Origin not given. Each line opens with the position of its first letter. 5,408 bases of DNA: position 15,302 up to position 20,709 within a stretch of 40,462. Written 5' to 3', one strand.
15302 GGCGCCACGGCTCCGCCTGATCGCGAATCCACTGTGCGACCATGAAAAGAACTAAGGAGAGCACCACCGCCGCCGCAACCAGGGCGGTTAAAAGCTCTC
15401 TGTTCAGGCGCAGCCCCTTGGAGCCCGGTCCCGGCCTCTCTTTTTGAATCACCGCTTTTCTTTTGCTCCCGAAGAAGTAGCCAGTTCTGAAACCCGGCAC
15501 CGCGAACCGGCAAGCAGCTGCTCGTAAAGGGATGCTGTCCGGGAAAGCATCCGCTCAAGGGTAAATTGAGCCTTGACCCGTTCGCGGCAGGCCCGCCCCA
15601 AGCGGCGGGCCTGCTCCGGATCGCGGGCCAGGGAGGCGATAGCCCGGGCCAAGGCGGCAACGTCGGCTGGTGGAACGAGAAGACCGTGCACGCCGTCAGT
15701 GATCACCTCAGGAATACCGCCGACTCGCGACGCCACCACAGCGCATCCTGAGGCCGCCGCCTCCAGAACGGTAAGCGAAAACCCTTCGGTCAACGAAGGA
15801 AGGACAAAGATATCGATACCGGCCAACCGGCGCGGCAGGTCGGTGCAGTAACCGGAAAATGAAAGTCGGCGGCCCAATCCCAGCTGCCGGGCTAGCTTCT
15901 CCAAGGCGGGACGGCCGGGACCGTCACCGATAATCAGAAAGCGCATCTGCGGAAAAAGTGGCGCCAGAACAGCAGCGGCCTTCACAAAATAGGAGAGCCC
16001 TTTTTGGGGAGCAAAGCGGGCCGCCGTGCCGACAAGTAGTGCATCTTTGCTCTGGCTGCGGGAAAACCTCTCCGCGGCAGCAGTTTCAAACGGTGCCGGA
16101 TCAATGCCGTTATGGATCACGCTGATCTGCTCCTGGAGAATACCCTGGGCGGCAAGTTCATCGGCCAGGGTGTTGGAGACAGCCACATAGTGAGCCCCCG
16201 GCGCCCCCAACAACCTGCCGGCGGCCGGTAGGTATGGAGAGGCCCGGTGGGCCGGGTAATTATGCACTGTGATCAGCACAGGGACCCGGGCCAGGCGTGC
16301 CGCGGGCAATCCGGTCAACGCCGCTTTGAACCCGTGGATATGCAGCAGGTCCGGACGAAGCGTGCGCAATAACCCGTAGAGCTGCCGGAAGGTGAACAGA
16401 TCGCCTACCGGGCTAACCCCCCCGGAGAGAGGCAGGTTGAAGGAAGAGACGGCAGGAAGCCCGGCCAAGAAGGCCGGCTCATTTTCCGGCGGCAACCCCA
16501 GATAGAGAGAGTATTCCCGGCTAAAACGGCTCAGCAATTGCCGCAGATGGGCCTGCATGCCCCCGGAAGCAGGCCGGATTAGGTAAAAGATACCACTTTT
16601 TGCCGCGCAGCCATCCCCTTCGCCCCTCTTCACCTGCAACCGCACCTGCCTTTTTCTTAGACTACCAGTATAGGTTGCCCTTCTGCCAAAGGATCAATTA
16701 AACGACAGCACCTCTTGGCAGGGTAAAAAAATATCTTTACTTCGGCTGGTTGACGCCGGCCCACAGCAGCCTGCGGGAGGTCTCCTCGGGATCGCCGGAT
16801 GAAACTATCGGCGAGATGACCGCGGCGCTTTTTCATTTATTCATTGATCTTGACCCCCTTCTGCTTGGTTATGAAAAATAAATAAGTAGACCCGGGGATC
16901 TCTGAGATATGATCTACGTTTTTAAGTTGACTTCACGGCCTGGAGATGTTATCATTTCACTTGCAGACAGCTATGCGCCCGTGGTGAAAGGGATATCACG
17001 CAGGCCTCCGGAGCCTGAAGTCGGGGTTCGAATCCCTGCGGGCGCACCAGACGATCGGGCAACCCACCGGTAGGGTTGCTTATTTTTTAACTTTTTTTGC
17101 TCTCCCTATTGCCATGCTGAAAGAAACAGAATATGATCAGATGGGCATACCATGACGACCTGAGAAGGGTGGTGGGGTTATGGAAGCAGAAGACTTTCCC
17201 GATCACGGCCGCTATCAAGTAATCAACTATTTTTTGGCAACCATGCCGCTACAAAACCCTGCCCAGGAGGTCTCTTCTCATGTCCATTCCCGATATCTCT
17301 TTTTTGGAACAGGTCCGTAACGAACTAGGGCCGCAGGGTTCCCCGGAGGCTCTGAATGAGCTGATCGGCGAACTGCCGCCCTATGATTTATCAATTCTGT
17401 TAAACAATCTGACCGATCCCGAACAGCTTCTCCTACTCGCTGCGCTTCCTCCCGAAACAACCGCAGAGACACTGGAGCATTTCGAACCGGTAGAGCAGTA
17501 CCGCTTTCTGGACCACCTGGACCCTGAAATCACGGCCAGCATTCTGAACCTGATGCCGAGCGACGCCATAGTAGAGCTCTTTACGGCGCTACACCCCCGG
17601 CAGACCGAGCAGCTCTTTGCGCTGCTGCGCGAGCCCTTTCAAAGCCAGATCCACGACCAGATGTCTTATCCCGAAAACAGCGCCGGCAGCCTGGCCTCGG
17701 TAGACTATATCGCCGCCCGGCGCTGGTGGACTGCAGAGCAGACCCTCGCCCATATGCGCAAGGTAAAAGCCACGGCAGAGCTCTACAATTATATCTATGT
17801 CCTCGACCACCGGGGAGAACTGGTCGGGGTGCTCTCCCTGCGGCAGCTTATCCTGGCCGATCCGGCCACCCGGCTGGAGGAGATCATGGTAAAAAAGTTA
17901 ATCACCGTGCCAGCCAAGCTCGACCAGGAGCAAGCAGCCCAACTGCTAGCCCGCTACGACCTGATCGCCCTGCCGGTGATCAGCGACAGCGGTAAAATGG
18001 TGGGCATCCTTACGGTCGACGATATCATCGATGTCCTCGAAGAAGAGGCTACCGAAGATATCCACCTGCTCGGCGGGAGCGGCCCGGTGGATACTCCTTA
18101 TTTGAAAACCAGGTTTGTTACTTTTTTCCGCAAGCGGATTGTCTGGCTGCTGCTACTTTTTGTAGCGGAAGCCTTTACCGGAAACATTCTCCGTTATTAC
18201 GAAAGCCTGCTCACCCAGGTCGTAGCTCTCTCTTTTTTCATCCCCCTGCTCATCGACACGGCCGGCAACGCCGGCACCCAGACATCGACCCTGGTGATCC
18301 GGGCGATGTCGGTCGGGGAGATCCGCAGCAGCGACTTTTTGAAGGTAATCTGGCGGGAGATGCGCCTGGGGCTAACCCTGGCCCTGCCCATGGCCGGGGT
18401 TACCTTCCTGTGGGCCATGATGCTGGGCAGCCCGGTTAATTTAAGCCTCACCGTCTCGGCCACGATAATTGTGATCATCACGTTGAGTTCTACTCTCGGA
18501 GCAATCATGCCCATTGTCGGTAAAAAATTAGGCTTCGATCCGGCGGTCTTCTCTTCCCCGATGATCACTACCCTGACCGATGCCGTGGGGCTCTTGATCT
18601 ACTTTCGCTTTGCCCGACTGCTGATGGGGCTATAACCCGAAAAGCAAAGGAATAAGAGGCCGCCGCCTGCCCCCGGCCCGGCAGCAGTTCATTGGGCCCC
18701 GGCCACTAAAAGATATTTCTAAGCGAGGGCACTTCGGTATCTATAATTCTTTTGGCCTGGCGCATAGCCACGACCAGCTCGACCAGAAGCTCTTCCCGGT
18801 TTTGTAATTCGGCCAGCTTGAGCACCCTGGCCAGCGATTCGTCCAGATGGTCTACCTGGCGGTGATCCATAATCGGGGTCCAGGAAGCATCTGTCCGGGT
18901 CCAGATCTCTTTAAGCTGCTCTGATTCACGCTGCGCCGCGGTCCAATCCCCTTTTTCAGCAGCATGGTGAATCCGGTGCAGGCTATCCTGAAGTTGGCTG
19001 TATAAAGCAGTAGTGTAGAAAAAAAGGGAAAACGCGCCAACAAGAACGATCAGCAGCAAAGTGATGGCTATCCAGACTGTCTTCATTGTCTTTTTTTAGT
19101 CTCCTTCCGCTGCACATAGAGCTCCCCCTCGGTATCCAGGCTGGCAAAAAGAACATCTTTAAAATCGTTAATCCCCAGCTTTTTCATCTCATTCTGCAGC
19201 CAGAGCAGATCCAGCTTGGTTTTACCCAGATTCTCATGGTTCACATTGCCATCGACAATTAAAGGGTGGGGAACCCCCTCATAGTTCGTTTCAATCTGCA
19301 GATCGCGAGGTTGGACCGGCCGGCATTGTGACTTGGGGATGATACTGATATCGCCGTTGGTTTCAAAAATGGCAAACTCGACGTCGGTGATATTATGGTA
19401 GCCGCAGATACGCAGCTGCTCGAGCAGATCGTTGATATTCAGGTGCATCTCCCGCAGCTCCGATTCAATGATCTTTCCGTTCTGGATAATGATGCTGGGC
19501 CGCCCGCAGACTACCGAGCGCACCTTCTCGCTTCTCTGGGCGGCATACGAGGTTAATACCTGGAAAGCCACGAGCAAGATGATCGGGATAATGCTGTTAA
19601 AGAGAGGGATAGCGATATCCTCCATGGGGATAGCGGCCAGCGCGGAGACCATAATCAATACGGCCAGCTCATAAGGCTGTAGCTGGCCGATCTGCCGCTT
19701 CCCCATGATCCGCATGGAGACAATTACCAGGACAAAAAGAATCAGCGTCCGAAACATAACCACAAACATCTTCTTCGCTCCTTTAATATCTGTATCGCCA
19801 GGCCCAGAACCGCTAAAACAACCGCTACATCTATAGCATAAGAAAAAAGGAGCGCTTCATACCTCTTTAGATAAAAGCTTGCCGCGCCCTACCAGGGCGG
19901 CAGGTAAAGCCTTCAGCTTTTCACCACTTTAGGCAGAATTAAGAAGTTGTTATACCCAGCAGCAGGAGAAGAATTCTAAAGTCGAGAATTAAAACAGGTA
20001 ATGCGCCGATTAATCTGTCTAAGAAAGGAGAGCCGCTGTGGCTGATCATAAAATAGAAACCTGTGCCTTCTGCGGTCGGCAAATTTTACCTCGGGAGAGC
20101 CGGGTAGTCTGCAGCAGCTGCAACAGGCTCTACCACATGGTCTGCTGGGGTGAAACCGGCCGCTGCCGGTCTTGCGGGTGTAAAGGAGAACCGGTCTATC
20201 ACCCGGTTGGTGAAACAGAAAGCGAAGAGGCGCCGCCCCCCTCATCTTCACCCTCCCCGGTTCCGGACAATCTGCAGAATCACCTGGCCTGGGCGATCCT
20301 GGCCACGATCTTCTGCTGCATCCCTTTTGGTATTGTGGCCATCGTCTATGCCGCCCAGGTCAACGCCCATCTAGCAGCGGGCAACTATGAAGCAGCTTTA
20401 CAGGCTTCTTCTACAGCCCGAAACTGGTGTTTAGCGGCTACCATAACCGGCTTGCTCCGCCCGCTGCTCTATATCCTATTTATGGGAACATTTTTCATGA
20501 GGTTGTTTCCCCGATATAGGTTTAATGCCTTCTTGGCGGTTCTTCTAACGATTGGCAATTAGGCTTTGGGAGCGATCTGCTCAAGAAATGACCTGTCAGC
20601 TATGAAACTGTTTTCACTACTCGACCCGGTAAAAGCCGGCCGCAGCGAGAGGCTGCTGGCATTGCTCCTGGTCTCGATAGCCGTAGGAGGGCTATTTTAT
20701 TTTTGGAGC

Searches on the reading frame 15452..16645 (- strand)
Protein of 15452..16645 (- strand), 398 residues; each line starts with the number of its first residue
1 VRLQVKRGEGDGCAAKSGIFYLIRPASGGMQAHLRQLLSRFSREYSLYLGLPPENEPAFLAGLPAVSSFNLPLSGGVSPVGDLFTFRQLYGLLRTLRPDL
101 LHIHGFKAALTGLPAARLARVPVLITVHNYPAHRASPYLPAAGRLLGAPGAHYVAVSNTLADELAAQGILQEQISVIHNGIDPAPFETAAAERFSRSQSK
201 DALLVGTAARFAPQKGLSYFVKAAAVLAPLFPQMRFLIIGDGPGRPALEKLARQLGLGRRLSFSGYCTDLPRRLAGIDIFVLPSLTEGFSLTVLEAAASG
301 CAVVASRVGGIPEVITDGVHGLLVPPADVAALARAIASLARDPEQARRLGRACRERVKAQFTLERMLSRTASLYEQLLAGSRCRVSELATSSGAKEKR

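Call 101: search_protein_families(library=pfam, proteins=[window:15452-16645:-], max_evalue=0.00001)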
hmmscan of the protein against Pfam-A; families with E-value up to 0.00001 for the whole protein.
window:15452-16645:- (398 aa): 6 families
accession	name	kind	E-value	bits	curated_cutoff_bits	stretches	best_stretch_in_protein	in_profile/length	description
PF00534.26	Glycos_transf_1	-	7.5e-40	136.7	26.4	1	193-355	6-171/172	Glycosyl transferases group 1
PF13692.12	Glyco_trans_1_4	-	6.1e-38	130.7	27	1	205-342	4-142/142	Glycosyl transferases group 1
PF13439.12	Glyco_transf_4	-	2.5e-21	76.9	28.5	1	28-183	2-168/170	Glycosyltransferase Family 4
PF13579.12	Glyco_trans_4_4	-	9.7e-16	58.9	29.7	1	28-180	1-158/158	Glycosyl transferase 4-like domain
PF20706.3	GT4-conflict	-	1.1e-12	48.1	26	1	147-365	144-380/385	Family 4 Glycosyltransferase in conflict systems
PF13524.12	Glyco_trans_1_2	-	6.6e-11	42.8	25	1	269-366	39-138/144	Glycosyl transferase-like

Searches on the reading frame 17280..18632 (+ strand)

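Call 101: search_protein_families(library=pfam, proteins=[window:17280-18632:+], max_evalue=0.00001)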
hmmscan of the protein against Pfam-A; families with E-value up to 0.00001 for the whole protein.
window:17280-18632:+ (451 aa): 3 families
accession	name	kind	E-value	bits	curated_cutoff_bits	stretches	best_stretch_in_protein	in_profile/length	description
PF01769.21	MgtE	-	5.5e-34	117.6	27.6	1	321-442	1-123/125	Divalent cation transporter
PF00571.33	CBS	-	9.8e-17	61.5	24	1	200-254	2-56/57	CBS domain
PF03448.22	MgtE_N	-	2.6e-15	57.2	25.9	1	32-133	1-102/102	MgtE intracellular N domain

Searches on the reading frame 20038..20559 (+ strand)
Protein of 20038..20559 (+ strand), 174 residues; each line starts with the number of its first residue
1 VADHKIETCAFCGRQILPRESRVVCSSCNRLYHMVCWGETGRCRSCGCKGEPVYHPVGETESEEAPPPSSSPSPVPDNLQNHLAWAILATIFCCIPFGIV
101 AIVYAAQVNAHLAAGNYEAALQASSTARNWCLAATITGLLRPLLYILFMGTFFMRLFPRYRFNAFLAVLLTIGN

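Call 101: search_protein_families(library=pfam, proteins=[window:20038-20559:+], max_evalue=0.00001)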
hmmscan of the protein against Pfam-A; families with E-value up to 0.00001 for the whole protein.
window:20038-20559:+ (174 aa): 1 family
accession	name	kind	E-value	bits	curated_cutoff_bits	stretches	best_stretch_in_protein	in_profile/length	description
PF04505.17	CD225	-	1.5e-23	83.1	27.1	1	80-145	3-68/68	Interferon-induced transmembrane protein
